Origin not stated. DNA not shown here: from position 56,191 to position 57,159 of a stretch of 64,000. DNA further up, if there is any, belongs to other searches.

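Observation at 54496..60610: Tandemly duplicated unit: QueC-like PP-loop ATPase next to a BNR beta-propeller surface protein with a PNTG sorting-type signal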

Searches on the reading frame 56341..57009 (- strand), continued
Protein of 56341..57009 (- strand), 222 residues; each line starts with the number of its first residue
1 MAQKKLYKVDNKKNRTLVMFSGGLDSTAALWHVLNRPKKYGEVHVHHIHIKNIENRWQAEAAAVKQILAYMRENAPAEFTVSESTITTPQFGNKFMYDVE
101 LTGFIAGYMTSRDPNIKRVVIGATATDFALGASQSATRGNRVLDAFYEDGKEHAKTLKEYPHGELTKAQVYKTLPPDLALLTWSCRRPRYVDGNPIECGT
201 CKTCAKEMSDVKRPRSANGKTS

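Call 24: search_protein_families(library=pfam, proteins=[P0135, P0155, P0159, P0170, P0239, P0245, P0257, P0121, P0122, P0213], max_evalue=0.001)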
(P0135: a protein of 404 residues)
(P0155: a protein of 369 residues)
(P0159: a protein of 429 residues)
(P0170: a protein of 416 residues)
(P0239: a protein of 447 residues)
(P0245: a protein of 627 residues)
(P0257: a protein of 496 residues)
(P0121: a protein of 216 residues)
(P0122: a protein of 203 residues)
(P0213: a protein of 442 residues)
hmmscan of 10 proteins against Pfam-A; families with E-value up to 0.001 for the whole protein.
P0135 (404 aa): 4 families
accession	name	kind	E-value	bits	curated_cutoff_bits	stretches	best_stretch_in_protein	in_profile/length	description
PF06508.19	QueC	-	3.5e-18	66.3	22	0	343-399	148-207/210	Queuosine biosynthesis protein QueC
PF03054.22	tRNA_Me_trans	-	1.4e-06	28.6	20.6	0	2-40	2-40/202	tRNA methyl transferase HUP domain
PF02568.20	ThiI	-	1.3e-05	25.3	20.5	0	4-53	7-54/197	Thiamine biosynthesis protein (ThiI)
PF13177.12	DNA_pol3_delta2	-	0.00036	21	27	0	163-195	38-70/161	DNA polymerase III, delta subunit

P0155 (369 aa): 2 families
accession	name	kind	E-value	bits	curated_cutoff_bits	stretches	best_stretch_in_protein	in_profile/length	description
PF06508.19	QueC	-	6.5e-10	39.3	22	1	9-60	2-53/210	Queuosine biosynthesis protein QueC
PF02568.20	ThiI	-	0.00019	21.5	20.5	1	8-62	5-57/197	Thiamine biosynthesis protein (ThiI)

P0159 (429 aa): 3 families
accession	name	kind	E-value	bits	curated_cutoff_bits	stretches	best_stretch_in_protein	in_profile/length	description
PF01171.26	ATP_bind_3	-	1.4e-05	25.3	27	0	234-300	3-68/182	PP-loop family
PF06508.19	QueC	-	6.5e-05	23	22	0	234-286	3-51/210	Queuosine biosynthesis protein QueC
PF01902.24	Diphthami_syn_2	-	0.00025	21.1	23.2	0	20-43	3-26/219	Diphthamide synthase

P0170 (416 aa): 2 families
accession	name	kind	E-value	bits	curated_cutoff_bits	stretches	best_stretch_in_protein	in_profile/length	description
PF06508.19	QueC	-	3.7e-05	23.8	22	0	193-246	2-51/210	Queuosine biosynthesis protein QueC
PF01171.26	ATP_bind_3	-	9.1e-05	22.7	27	0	193-260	2-68/182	PP-loop family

P0239 (447 aa): 0 families

P0245 (627 aa): 9 families
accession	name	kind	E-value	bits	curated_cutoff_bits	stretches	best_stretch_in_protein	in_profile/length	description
PF02794.22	HlyC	-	1.7e-24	86.6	25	1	19-133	2-114/127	RTX toxin acyltransferase family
PF08241.18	Methyltransf_11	-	1.1e-21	77.7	21.2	1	208-308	1-95/95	Methyltransferase domain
PF13649.12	Methyltransf_25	-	5.3e-20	72.4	27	1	207-304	1-97/97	Methyltransferase domain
PF13847.12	Methyltransf_31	-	3.8e-17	62.8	27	1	202-343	2-142/145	Methyltransferase domain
PF13489.12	Methyltransf_23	-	1e-13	51.8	27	1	192-325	10-131/164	Methyltransferase domain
PF08242.18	Methyltransf_12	-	4e-11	44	30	1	208-306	1-98/98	Methyltransferase domain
PF02353.26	CMAS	-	1.3e-07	31.6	27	1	176-325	35-181/273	Mycolic acid cyclopropane synthetase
PF01209.24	Ubie_methyltran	-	1.2e-05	25.3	20.1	1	204-307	48-150/233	ubiE/COQ5 methyltransferase family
PF07021.18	MetW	-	0.00051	20.2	21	0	202-300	12-102/193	Methionine biosynthesis protein MetW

P0257 (496 aa): 2 families
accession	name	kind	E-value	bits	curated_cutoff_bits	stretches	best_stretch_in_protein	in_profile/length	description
PF06508.19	QueC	-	2.2e-09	37.6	22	0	4-59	2-52/210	Queuosine biosynthesis protein QueC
PF01171.26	ATP_bind_3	-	0.00085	19.5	27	0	4-56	2-55/182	PP-loop family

P0121 (216 aa): 2 families
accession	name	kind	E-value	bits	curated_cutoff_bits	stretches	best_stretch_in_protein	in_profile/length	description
PF06508.19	QueC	-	1.5e-08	34.8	22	1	150-197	155-201/210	Queuosine biosynthesis protein QueC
PF01171.26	ATP_bind_3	-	0.00074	19.7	27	0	7-44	4-44/182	PP-loop family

P0122 (203 aa): 1 family
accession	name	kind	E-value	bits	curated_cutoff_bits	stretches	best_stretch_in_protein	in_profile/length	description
PF06508.19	QueC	-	1.6e-07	31.5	22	1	14-198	2-200/210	Queuosine biosynthesis protein QueC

P0213 (442 aa): 1 family
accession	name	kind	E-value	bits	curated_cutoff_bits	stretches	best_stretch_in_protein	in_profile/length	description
PF06508.19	QueC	-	5.5e-07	29.7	22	0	238-269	2-32/210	Queuosine biosynthesis protein QueC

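Call 25: search_protein_families(library=ncbifam, proteins=[P0135, P0155, P0159, P0170, P0239, P0245, P0257, P0121, P0122, P0213], max_evalue=0.001)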
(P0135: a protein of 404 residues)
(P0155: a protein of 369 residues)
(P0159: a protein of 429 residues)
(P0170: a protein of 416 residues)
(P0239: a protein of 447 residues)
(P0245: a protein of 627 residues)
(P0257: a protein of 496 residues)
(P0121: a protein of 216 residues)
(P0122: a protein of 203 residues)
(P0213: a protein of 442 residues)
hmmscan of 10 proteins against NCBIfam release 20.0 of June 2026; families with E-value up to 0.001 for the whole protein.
P0135 (404 aa): 5 families
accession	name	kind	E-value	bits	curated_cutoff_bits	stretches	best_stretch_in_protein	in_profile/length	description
TIGR00364.1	TIGR00364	equivalog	1.6e-10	40.9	150.3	0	219-241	2-24/201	7-cyano-7-deazaguanine synthase QueC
NF001138.1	PRK00143.1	equivalog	1.6e-07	30.6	284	0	3-41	2-40/345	tRNA 2-thiouridine(34) synthase MnmA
TIGR00420.1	trmU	equivalog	6.7e-05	21.9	236.95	0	2-39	2-37/351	tRNA 2-thiouridine(34) synthase MnmA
TIGR00342.1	TIGR00342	equivalog_domain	7.8e-05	21.9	264.5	0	217-288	174-243/373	tRNA uracil 4-sulfurtransferase ThiI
TIGR03679.1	Dph6_archaeal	equivalog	0.00022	20.6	197.3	0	222-240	4-22/218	diphthine--ammonia ligase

P0155 (369 aa): 2 families
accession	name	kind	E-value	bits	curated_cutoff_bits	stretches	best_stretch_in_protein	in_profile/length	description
TIGR00364.1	TIGR00364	equivalog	6.1e-07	29.2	150.3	0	11-62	3-54/201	7-cyano-7-deazaguanine synthase QueC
TIGR00342.1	TIGR00342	equivalog_domain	0.0005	19.3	264.5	1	8-66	174-226/373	tRNA uracil 4-sulfurtransferase ThiI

P0159 (429 aa): 3 families
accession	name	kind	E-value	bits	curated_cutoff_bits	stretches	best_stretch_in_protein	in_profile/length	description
TIGR02432.1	lysidine_TilS_N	equivalog_domain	2.4e-06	27.6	93.6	0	234-300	3-68/189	tRNA lysidine(34) synthetase TilS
NF038212.1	argG_rel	exception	8.7e-06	24.8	425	0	230-275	14-59/381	argininosuccinate synthase-related protein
TIGR00364.1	TIGR00364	equivalog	0.00097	18.7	150.3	0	234-284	2-48/201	7-cyano-7-deazaguanine synthase QueC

P0170 (416 aa): 1 family
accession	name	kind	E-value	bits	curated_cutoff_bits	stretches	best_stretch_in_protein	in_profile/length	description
TIGR02432.1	lysidine_TilS_N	equivalog_domain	2.6e-05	24.2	93.6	0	193-260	2-68/189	tRNA lysidine(34) synthetase TilS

P0239 (447 aa): 0 families

P0245 (627 aa): 34 families (the best 25 are shown)
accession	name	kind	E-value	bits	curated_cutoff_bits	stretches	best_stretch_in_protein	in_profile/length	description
NF045667.1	MTase_DVU1556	equivalog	1.6e-30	106.2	155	1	193-367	12-180/213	DVU_1556 family methyltransferase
NF041675.1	sarc_dimgly_tmase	equivalog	3.3e-21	76.4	550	1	164-372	25-235/278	sarcosine/dimethylglycine N-methyltransferase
NF041537.1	ArsM_AhpD_UU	exception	6.8e-15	54.7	510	1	202-325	75-199/345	arsenite methyltransferase/AhpD domain selenoprotein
NF040539.1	AST_met_ArsM_2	exception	9.7e-15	55.1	240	1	193-313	46-168/262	putative arsinothricin biosynthesis methyltransferase ArsM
NF047649.1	MTase_UXPK_star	exception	4.2e-14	52.2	460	1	203-323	77-198/283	methyltransferase/UXPK-star double selenoprotein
TIGR02072.1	BioC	equivalog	1.7e-12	47.7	184.95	1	193-345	21-170/244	malonyl-ACP O-methyltransferase BioC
NF043040.1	corrin_prot_MT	hypoth_equivalog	4e-12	46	180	1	202-312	40-151/216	corrinoid protein-associated methyltransferase CpaM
NF007610.0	PRK10258.1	equivalog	4.7e-12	45.8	342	1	190-318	29-148/251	malonyl-ACP O-methyltransferase BioC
TIGR01983.1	UbiG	equivalog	2.3e-11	43.5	102.95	1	203-310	49-153/228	bifunctional 2-polyprenyl-6-hydroxyphenol methylase/3-demethylubiquinol 3-O-methyltransferase UbiG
NF041536.1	ArsM_DUF2284_UU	exception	8.1e-11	40.9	575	1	201-316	74-188/459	arsenite methyltransferase/DUF2284 domain selenoprotein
NF040703.1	cyclopro_CfaB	exception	2e-10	40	650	1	175-307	131-262/393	C17 cyclopropane fatty acid synthase CfaB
NF008823.0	PRK11873.1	subfamily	2.4e-10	40.4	263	1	200-318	74-192/272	arsenite methyltransferase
NF045823.1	PthPhpthDimycoMt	equivalog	3.2e-10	39.6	300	1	257-360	115-214/256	phthiotriol/phenolphthiotriol dimycocerosates methyltransferase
TIGR01934.1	MenG_MenH_UbiE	subfamily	3.4e-10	39.6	158.35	1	193-313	29-146/223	ubiquinone/menaquinone biosynthesis methyltransferase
NF001241.0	PRK00216.1-2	equivalog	1.5e-09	37.9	327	1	196-311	44-150/231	demethylmenaquinone methyltransferase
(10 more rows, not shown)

P0257 (496 aa): 1 family
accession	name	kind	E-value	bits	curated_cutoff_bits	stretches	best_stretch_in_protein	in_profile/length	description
TIGR00364.1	TIGR00364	equivalog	1.7e-05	24.5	150.3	0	5-47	2-41/201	7-cyano-7-deazaguanine synthase QueC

P0121 (216 aa): 3 families
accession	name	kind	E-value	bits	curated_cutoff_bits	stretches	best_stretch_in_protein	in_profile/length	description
TIGR00364.1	TIGR00364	equivalog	1.8e-06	27.6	150.3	0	149-196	152-199/201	7-cyano-7-deazaguanine synthase QueC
NF041925.1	QatC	equivalog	4.5e-05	22.5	280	0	4-43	102-141/398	Qat anti-phage system QueC-like protein QatC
TIGR02432.1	lysidine_TilS_N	equivalog_domain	0.00019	21.4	93.6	0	7-49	4-48/189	tRNA lysidine(34) synthetase TilS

P0122 (203 aa): 2 families
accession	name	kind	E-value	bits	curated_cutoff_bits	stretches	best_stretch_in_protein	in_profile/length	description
TIGR00364.1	TIGR00364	equivalog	3.8e-06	26.6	150.3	1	16-198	3-199/201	7-cyano-7-deazaguanine synthase QueC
NF038212.1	argG_rel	exception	1.5e-05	24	425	1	9-61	12-65/381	argininosuccinate synthase-related protein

P0213 (442 aa): 2 families
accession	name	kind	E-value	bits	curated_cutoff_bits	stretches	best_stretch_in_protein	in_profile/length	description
TIGR00364.1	TIGR00364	equivalog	8.4e-05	22.2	150.3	0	239-265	2-27/201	7-cyano-7-deazaguanine synthase QueC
NF041925.1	QatC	equivalog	0.0005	19.1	280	0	22-54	103-135/398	Qat anti-phage system QueC-like protein QatC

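Call 28: find_related_loci(query=window:56341-57009:-, collection=metagenome_contigs, flank=8000)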
Query window:56341-57009:- (222 aa) in metagenome_contigs; peptide patterns used: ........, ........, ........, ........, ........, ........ (x = any residue, [..] = any of these).
97 stretches matched a pattern, but none encodes a relative of the query by tblastn (E <= 1e-3).

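Call 29: find_related_loci(query=A1, collection=metagenome_contigs, flank=8000)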
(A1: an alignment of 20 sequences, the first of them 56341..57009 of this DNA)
Query A1 (222 aa) in metagenome_contigs; peptide patterns used: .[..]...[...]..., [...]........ (x = any residue, [..] = any of these).
600 stretches matched a pattern (row limit reached: there are more); 186 encode a relative of the query (tblastn E <= 1e-3); the best 80 are kept; 80 distinct loci.
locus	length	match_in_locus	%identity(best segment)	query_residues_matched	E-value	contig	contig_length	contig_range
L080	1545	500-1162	62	1-221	7e-107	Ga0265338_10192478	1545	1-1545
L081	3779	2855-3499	62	1-215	8e-96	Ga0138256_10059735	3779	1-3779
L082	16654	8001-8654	58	4-221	2e-91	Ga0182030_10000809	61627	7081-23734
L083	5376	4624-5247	63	13-220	1e-91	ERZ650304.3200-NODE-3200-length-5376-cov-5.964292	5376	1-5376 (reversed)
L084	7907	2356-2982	60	8-216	2e-90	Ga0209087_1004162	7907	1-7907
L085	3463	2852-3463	57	2-204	2e-76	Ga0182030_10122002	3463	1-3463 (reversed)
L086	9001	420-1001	43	17-213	9e-46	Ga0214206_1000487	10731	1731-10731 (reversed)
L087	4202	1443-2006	43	16-215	1e-45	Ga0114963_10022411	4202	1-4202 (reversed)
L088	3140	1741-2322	41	2-204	2e-44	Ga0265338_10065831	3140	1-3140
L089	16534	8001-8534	42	16-204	6e-44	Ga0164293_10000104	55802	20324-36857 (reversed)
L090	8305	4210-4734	42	17-204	6e-44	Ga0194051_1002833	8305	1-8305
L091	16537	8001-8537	42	13-204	3e-43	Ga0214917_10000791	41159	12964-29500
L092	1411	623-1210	41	17-204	2e-43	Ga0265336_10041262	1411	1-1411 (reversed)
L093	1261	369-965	39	9-204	9e-43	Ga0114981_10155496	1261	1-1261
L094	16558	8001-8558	38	9-206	7e-40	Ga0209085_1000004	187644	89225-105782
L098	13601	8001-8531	36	12-199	1e-33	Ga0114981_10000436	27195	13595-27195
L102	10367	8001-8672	33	6-221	8e-30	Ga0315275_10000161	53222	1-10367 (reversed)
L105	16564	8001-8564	35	13-204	4e-29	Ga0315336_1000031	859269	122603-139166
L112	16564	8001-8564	38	17-204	5e-28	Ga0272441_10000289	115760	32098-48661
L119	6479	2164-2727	39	16-204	2e-27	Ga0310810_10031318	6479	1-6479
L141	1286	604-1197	36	16-214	2e-26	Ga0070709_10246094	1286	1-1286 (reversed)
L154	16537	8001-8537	36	16-204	3e-25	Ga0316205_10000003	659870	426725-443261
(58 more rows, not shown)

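Call 30: find_encoding_contigs(protein=P0109, flank=7000, max_places=1)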
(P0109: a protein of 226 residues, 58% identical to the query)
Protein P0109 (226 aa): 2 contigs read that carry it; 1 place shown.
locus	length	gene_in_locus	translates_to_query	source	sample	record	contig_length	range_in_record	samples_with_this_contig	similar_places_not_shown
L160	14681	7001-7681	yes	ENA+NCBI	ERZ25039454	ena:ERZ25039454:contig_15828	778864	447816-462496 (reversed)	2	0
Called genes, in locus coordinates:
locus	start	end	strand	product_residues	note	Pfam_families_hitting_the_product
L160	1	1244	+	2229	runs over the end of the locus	PF24908:Ig_SIBA-E_2nd (faint), PF01731:Arylesterase (faint), PF08450:SGL (faint), PF01436:NHL (weak), PF05345:He_PIG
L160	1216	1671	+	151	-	-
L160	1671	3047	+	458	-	PF22422:MGH1-like_GH, PF01204:Trehalase, PF03200:Glyco_hydro_63 (weak)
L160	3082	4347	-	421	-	PF01204:Trehalase, PF22422:MGH1-like_GH, PF01204:Trehalase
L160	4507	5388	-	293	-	-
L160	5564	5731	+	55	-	-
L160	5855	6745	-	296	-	-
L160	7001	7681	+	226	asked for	PF06508:QueC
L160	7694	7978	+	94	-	-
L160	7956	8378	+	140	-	-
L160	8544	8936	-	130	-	-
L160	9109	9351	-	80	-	-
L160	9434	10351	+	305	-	-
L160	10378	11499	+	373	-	PF01594:AI-2E_transport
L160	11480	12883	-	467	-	PF01406:tRNA-synt_1e, PF09334:tRNA-synt_1g (faint)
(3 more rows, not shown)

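Call 31: find_encoding_contigs(protein=P0092, flank=7000, max_places=1)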
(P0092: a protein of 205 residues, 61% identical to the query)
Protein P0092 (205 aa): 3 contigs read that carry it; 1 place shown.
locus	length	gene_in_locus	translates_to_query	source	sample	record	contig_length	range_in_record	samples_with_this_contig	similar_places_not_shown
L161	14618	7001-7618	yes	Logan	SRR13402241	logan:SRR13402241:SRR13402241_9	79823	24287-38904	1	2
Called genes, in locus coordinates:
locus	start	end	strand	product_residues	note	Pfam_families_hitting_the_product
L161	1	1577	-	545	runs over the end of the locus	-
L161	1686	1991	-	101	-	-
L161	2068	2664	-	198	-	PF02525:Flavodoxin_2 (weak), PF03358:FMN_red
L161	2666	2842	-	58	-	PF20106:DUF6496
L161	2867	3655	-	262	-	PF00248:Aldo_ket_red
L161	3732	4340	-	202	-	PF13545:HTH_Crp_2, PF00325:Crp (weak)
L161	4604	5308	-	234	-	PF05552:MS_channel_1st_1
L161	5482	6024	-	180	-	PF08002:DUF1697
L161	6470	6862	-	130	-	PF08818:DUF1801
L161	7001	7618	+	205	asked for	PF06508:QueC (faint)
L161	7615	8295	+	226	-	-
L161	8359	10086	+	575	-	PF13088:BNR_2 (faint), PF15902:Sortilin-Vps10 (faint)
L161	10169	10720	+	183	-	-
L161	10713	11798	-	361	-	-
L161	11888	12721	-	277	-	PF20240:DUF6597, PF00165:HTH_AraC (faint), PF12833:HTH_18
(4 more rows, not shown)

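Call 32: find_encoding_contigs(protein=P0051, flank=7000, max_places=1)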
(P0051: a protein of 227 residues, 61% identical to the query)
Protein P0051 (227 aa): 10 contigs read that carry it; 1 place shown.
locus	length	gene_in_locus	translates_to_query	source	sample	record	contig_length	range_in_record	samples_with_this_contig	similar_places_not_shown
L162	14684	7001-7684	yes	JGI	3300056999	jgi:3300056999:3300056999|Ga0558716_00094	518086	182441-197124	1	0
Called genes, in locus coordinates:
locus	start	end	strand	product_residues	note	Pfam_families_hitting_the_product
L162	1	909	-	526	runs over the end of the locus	PF00239:Resolvase, PF07508:Recombinase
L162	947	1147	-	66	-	-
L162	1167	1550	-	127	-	-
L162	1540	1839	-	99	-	-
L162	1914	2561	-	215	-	-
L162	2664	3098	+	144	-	-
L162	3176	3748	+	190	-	PF12587:DUF3761 (weak)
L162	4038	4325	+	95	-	-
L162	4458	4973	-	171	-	-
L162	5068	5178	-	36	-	-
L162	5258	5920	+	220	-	-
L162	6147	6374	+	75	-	-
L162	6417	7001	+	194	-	-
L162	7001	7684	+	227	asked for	PF06508:QueC (faint)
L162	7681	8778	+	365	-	-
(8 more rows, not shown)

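Call 35: search_solved_structures(query=A1, max_evalue=10, show_alignments=4)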
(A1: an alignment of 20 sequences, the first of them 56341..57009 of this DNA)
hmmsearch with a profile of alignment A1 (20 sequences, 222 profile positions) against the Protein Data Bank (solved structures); distinct sequences matched with E-value up to 10: 8.
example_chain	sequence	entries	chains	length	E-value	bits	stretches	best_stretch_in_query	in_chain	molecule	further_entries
3bl5_A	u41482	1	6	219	8.6e-05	25.3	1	12-209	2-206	Queuosine biosynthesis protein queC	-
2pg3_A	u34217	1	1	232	0.013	18.2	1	14-60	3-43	Queuosine biosynthesis protein queC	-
2vxo_A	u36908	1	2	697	0.094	15.4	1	8-68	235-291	GMP SYNTHASE [GLUTAMINE-HYDROLYZING]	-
1ni5_A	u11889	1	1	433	0.12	15.1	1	12-52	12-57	Putative cell cycle protein mesJ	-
1wep_A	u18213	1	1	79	0.61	12.7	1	184-202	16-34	PHF8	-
9l5r_E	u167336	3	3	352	0.74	12.5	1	18-50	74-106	Anaphase-promoting complex subunit 4-like WD40 domain-containing protein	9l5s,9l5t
9nto_B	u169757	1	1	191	0.82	12.3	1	10-36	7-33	Cap9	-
8z6d_A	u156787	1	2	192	1.3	11.7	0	44-109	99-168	TetR/AcrR family transcriptional regulator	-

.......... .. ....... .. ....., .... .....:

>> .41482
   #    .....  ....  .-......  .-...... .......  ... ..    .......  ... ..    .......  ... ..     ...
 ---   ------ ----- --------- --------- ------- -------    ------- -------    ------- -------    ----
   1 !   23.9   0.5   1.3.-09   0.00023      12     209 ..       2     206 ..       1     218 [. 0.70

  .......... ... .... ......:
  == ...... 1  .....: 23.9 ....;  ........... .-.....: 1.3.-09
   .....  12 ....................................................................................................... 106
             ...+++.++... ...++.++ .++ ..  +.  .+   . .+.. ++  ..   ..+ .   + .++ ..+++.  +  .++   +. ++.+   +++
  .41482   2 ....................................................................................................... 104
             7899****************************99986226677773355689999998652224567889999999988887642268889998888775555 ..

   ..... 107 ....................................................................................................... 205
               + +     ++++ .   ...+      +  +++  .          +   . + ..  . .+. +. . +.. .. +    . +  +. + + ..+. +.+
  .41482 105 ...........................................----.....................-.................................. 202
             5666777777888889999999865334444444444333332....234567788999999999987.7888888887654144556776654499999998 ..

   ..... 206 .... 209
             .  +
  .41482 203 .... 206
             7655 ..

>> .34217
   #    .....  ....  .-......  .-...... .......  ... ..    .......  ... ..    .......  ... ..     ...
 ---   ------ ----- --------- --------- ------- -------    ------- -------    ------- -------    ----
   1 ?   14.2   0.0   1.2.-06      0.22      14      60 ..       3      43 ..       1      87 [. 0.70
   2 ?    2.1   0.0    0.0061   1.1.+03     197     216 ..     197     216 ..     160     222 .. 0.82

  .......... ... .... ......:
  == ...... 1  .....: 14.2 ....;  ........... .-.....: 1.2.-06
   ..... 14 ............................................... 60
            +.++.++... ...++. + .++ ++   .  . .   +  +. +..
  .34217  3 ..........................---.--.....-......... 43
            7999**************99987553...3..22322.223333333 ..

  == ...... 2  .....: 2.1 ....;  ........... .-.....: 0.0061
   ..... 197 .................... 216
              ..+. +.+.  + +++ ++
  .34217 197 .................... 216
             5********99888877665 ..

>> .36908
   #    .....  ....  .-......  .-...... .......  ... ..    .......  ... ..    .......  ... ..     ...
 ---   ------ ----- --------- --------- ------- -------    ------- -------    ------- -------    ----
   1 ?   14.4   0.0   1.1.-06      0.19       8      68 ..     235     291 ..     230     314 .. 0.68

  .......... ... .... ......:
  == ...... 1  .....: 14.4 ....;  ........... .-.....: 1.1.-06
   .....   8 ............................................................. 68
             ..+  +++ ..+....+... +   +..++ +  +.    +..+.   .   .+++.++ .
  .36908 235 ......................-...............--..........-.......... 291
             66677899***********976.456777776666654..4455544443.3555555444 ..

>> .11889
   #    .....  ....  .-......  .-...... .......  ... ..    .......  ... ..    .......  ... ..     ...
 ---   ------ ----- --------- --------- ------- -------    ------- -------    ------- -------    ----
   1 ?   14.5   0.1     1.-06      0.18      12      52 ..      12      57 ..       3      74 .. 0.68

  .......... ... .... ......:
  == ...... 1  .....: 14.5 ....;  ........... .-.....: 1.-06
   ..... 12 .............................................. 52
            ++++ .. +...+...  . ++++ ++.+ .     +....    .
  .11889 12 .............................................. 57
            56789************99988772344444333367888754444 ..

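Call 42: predict_structure(alignment_id=A1)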
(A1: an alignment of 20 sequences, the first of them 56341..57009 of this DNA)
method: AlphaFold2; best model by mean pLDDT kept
length: 222 residues; sequences in the alignment: 20
mean_pLDDT: 88.1   pTM: 0.86
mean pLDDT of the five models: 88.1, 86.8, 85.0, 84.8, 84.2
residues with pLDDT >= 90: 137; 70-90: 65; 50-70: 6; < 50: 14
segments of 3 or more residues with pLDDT < 50: 1-10, 219-222
pLDDT, mean of each block of 10 residues (from residue 1): 43 86 97 97 96 86 96 97 91 82 96 96 93 86 93 94 97 95 88 85 88 66 38
secondary structure, 60 per line:
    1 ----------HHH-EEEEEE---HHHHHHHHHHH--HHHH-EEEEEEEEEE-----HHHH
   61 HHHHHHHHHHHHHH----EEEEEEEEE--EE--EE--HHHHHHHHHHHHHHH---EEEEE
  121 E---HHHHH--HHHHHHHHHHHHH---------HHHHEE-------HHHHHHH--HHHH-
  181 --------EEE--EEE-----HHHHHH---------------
elements in order: E15-20 H24-34 H37-40 E42-51 H57-74 E79-87 H98-112 E116-121 H125-129 H132-144 H154-157 H167-173 H176-179 E189-191 E194-196 H202-207
